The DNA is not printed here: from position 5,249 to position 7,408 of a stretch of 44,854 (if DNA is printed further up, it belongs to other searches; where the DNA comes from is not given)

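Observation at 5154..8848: Three-gene head-spike-like or second receptor-binding module placed after terminase and lysis genes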

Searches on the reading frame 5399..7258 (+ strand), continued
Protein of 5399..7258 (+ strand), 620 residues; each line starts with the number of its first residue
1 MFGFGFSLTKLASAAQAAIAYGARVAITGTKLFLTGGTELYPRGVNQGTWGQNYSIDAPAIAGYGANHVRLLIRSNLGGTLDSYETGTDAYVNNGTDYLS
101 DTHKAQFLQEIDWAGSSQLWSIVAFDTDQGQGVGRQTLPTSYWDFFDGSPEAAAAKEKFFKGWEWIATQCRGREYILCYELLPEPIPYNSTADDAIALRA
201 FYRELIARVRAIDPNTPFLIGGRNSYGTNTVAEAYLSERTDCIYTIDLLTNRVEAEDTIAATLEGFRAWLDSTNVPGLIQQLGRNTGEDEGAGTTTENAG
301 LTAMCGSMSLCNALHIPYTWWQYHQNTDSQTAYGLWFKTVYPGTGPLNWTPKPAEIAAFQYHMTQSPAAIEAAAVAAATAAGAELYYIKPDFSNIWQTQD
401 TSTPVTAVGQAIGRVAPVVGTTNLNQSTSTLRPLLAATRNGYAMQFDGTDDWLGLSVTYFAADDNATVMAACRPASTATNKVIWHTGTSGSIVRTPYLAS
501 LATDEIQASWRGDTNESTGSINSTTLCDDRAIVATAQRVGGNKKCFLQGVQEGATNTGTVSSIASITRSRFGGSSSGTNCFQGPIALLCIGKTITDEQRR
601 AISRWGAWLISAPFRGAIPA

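Call 86: predict_structure(alignment_id=A4)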
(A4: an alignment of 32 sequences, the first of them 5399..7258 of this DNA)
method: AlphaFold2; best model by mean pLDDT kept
length: 620 residues; sequences in the alignment: 32
mean_pLDDT: 89.1   pTM: 0.90
mean pLDDT of the five models: 89.1, 88.5, 87.9, 87.3, 85.7
residues with pLDDT >= 90: 420; 70-90: 146; 50-70: 42; < 50: 12
segments of 3 or more residues with pLDDT < 50: 1-7, 139-141
pLDDT, mean of each block of 10 residues (from residue 1): 46 59 89 91 88 91 97 83 72 84 93 96 90 55 72 90 96 95 85 91 97 96 89 95 92 73 94 96 87 70 93 96 92 92 90 95 95 98 98 96 97 98 95 96 96 93 92 94 89 88 94 79 90 95 93 89 88 86 98 95 97 85
secondary structure, 60 per line:
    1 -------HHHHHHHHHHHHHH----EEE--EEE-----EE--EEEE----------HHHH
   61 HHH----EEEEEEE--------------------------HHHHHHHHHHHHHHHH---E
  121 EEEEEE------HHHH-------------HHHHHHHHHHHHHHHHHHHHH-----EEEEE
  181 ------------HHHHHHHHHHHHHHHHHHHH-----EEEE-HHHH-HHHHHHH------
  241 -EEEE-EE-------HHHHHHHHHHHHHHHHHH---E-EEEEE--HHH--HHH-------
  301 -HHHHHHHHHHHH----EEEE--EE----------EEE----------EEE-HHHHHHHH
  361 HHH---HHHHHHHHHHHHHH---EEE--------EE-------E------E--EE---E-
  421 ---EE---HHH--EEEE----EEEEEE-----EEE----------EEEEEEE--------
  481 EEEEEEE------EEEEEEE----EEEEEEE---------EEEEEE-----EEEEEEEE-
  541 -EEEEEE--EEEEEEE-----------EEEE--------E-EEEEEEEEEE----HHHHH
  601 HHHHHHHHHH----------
elements in order: H8-21 E26-28 E31-33 E43-46 H57-63 E68-74 H101-116 E120-126 H133-136 H150-170 E176-180 H193-212 E218-221 H223-226 H228-234 E242-245 H256-273 E279-283 H302-313 E318-321 E336-338 E349-351 H353-363 H367-380 E384-386 E434-437 E442-447 E453-455 E466-472 E481-487 E494-500 E505-511 E521-526 E532-539 E542-547 E550-556 E568-571 E582-591 H596-610

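Call 90: fold_search(model_id=the predicted structure, library=pdb)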
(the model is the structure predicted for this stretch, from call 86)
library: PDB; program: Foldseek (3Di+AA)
matches with E <= 10: 1623; with E <= 0.001: 670
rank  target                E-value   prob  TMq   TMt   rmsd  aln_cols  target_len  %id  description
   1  1wky                  7.2e-15  1.00  0.35  0.47  14.8       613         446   12  Crystal structure of alkaline mannanase from Bacillus sp. strain JAMB-602: catalytic domain and its Carbohydrate Binding (released 2005-06-15)
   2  9ku5_A                2.8e-14  1.00  0.41  0.53   3.8       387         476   16  Crystal structure of substrate bound GH5_22 exo-beta-xylosidase from the seaweed-derived thermophile Geobacillus therm (released 2026-02-04)
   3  9ku5_B                4.4e-14  1.00  0.41  0.52  10.9       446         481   15  Crystal structure of substrate bound GH5_22 exo-beta-xylosidase from the seaweed-derived thermophile Geobacillus therm (released 2026-02-04)
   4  9kua_A                1.8e-13  1.00  0.41  0.52  10.9       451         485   15  Crystal structure of GH5_22 exo-beta-xylosidase from the seaweed-derived thermophile Geobacillus thermodenitrificans O (released 2026-02-04)
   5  8fc0_F                1.9e-13  1.00  0.38  0.62   6.5       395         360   16  Crystal structure of a metagenome-derived GH5 endo-beta-1,4-glucanase (released 2023-03-15)
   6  8fc0_B                3.1e-13  1.00  0.38  0.61   6.6       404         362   14  Crystal structure of a metagenome-derived GH5 endo-beta-1,4-glucanase (released 2023-03-15)
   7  8fc0_C                4.4e-13  1.00  0.36  0.59   7.5       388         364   16  Crystal structure of a metagenome-derived GH5 endo-beta-1,4-glucanase (released 2023-03-15)
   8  8fc0_H                4.9e-13  1.00  0.38  0.62   5.9       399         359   15  Crystal structure of a metagenome-derived GH5 endo-beta-1,4-glucanase (released 2023-03-15)
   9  8fc0_E                7.4e-13  1.00  0.35  0.56   7.9       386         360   16  Crystal structure of a metagenome-derived GH5 endo-beta-1,4-glucanase (released 2023-03-15)
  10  8fc0_G                9.4e-13  1.00  0.38  0.63   6.7       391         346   17  Crystal structure of a metagenome-derived GH5 endo-beta-1,4-glucanase (released 2023-03-15)
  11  8fc0_D                1.2e-12  1.00  0.38  0.60   6.8       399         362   16  Crystal structure of a metagenome-derived GH5 endo-beta-1,4-glucanase (released 2023-03-15)
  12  8fc0_A                1.3e-12  1.00  0.35  0.58   7.1       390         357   15  Crystal structure of a metagenome-derived GH5 endo-beta-1,4-glucanase (released 2023-03-15)
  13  6uje                  1.9e-12  1.00  0.37  0.73   4.0       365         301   14  Crystal structure of the Clostridial cellulose synthase subunit Z (CcsZ) from Clostridioides difficile (released 2020-10-14)
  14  5d9m_B                1.9e-12  1.00  0.37  0.62   8.4       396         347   15  Crystal structure of PbGH5A, a glycoside hydrolase family 5 enzyme from Prevotella bryantii B14, E280A mutant in compl (released 2015-11-04)
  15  7efz_A                2.1e-12  1.00  0.39  0.70   4.9       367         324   12  Structure of Thermotoga maritima GH5 endoglucanase TM1752 in complex with TRIS (released 2022-03-30)
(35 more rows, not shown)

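Call 94: find_related_loci(query=A4, collection=viral_contigs, flank=6000)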
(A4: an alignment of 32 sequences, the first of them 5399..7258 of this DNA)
Query A4 (620 aa) in viral_contigs; peptide patterns used: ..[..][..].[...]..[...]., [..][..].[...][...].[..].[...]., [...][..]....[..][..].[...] (x = any residue, [..] = any of these).
75 stretches matched a pattern; 21 encode a relative of the query (tblastn E <= 1e-3); 21 distinct loci.
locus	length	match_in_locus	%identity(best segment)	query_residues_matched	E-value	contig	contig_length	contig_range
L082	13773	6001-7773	55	22-619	0e+0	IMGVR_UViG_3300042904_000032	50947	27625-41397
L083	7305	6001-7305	65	7-435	0e+0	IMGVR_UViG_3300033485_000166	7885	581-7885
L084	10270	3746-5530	49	23-620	2e-168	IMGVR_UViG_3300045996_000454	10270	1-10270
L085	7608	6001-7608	47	1-542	1e-148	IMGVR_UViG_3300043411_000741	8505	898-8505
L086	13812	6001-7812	44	19-619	4e-141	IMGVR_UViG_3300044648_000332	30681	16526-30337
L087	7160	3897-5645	43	37-619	5e-129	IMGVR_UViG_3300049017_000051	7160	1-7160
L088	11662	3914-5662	43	37-619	8e-129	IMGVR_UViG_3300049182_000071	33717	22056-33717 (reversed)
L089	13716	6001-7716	43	24-605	1e-121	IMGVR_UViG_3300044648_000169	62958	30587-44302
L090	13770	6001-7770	42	5-605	8e-123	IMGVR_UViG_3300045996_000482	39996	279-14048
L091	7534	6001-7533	41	19-524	2e-102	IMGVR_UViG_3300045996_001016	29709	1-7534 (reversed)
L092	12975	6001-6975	35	24-359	2e-46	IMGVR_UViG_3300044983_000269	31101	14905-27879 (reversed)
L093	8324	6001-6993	34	24-362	4e-41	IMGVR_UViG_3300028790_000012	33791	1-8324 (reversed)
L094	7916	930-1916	32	24-360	1e-36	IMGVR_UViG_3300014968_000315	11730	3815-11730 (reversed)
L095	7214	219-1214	32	24-364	1e-36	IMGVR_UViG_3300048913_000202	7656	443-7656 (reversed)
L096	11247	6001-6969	32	23-356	4e-36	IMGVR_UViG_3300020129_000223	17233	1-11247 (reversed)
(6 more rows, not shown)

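Call 115: find_encoding_contigs(protein=P0018, flank=7000, max_places=1)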
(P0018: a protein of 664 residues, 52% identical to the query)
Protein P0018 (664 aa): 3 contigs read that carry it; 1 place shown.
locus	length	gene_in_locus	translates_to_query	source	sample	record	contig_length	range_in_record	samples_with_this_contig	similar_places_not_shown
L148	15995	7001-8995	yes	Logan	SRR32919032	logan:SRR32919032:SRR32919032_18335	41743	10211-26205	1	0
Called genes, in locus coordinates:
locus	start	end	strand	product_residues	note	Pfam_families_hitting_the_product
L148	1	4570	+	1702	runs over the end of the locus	-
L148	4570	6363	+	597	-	-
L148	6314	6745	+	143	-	-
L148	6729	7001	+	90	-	-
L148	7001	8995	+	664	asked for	PF00150:Cellulase (weak)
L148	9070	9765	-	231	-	PF02562:PhoH, PF00270:DEAD (faint), PF13245:AAA_19, PF13604:AAA_30 (weak)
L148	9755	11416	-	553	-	PF02867:Ribonuc_red_lgC, PF21995:RNR-II_ins_dom (weak), PF02867:Ribonuc_red_lgC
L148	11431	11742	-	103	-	PF03819:MazG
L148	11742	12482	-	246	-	PF13482:RNase_H_2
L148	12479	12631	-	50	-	-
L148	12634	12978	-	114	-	PF18909:dGTP_diPhyd_N (weak)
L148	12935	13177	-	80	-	-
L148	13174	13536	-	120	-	-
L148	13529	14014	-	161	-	PF13392:HNH_3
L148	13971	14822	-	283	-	PF02739:5_3_exonuc_N (weak)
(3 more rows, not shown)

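Call 116: find_encoding_contigs(protein=P0020, flank=7000, max_places=1)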
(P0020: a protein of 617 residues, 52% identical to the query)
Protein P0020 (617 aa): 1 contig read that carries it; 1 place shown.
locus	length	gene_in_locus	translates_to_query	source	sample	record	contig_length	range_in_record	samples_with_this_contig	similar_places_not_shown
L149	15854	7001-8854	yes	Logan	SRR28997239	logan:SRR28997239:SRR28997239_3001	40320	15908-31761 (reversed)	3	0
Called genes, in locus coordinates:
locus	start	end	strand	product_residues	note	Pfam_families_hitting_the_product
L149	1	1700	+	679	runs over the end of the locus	PF16510:P22_portal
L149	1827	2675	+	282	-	PF09306:Phage-scaffold (weak)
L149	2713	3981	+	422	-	PF11651:P22_CoatProtein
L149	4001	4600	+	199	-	-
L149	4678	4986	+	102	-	-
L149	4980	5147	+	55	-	-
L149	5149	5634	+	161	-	PF11650:P22_Tail-4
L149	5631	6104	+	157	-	-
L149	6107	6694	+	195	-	-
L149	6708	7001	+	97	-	-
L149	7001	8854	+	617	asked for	-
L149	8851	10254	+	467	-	PF11134:Phage_stabilise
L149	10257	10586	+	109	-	-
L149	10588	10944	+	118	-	-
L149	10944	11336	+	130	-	PF24146:K1-lyase_C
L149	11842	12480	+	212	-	PF25688:P22_gp7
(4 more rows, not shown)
